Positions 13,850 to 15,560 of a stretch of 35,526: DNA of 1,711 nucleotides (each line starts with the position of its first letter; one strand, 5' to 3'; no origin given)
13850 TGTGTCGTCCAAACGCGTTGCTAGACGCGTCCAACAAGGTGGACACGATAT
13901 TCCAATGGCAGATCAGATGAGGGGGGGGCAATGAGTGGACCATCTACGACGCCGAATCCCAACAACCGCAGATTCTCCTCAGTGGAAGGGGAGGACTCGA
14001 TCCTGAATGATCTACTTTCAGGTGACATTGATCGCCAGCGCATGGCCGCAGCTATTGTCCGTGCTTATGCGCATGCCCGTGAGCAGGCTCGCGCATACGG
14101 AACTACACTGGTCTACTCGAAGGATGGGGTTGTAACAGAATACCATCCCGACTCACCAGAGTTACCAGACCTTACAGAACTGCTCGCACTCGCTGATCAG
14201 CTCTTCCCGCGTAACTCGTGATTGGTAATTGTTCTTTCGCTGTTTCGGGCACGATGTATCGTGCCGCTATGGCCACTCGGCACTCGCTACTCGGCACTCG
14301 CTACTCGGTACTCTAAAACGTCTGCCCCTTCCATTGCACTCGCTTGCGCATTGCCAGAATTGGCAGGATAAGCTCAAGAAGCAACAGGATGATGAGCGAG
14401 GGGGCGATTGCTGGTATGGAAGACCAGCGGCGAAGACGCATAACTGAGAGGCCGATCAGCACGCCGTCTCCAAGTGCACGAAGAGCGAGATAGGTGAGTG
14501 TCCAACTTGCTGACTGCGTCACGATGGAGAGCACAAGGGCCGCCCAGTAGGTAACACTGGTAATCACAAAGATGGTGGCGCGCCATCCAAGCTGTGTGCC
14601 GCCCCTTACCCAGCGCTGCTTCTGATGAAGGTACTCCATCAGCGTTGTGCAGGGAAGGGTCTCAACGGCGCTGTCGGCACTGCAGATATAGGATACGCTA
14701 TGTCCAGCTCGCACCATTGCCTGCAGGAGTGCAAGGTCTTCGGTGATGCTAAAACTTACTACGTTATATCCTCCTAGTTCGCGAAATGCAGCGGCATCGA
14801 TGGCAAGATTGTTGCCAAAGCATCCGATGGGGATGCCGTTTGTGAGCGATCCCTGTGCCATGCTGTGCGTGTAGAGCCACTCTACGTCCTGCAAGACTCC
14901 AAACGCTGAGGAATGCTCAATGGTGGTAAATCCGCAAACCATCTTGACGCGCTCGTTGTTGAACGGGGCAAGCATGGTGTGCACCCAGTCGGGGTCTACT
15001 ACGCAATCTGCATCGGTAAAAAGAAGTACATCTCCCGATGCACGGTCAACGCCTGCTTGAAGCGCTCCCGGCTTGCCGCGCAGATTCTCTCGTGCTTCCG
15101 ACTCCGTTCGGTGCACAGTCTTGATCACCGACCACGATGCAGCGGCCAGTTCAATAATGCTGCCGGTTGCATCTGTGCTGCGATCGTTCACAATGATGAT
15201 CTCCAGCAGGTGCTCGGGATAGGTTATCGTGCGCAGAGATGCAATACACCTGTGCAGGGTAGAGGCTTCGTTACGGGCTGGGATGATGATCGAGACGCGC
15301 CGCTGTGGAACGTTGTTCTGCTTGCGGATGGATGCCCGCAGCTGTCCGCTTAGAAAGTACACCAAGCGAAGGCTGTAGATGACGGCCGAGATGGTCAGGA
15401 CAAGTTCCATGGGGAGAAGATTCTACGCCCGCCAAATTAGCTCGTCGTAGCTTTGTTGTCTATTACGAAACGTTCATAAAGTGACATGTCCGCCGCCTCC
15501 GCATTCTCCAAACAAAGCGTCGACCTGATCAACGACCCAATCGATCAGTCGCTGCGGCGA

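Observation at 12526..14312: Degenerate addiction-module islet: paralogous orphan ~100-aa proteins, a zeta-toxin kinase fragment, and an AT-rich DUF1810 insertion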

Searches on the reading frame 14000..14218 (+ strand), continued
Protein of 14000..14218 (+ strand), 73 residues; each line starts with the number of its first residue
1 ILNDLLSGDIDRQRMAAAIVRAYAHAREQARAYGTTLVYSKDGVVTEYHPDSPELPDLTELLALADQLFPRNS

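Call 91: search_protein_families(library=phrogs, max_evalue=0.01, proteins=[window:14000-14218:+, L010:3475-4014:+])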
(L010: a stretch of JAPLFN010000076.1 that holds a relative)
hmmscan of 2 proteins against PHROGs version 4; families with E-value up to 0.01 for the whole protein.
window:14000-14218:+ (73 aa): 0 families

L010:3475-4014:+ (180 aa): 4 families
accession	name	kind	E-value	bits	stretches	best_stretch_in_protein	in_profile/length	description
phrog_761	-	other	8.8e-05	23.3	1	2-21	19-38/362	thymidylate kinase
phrog_2071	-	other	0.00029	21.7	1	2-155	16-154/282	ATPase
phrog_505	-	other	0.00055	20.5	1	4-146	4-149/295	polynucleotide kinase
phrog_800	-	head and packaging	0.0093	15.6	0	4-117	34-161/511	terminase small subunit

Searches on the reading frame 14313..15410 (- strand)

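Call 73: search_protein_families(library=pfam, max_evalue=0.001, proteins=[window:14313-15410:-])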
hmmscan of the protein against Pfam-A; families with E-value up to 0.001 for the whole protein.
window:14313-15410:- (365 aa): 5 families
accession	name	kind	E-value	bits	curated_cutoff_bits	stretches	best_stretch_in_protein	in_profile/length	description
PF00535.33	Glycos_transf_2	-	7.4e-29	101.3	23.3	1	40-201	1-157/168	Glycosyl transferase family 2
PF13641.12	Glyco_tranf_2_3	-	2.2e-23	83.9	27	1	37-270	2-230/230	Glycosyltransferase like family 2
PF13632.12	Glyco_trans_2_3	-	8.4e-14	52.3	27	1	130-310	3-177/198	Glycosyl transferase family group 2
PF13506.12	Glyco_transf_21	-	1.2e-13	51.3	21.7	1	103-269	8-174/174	Glycosyl transferase family 21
PF10111.15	Glyco_tranf_2_2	-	1.1e-07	32.1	27.3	1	40-232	1-199/276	Glycosyltransferase like family 2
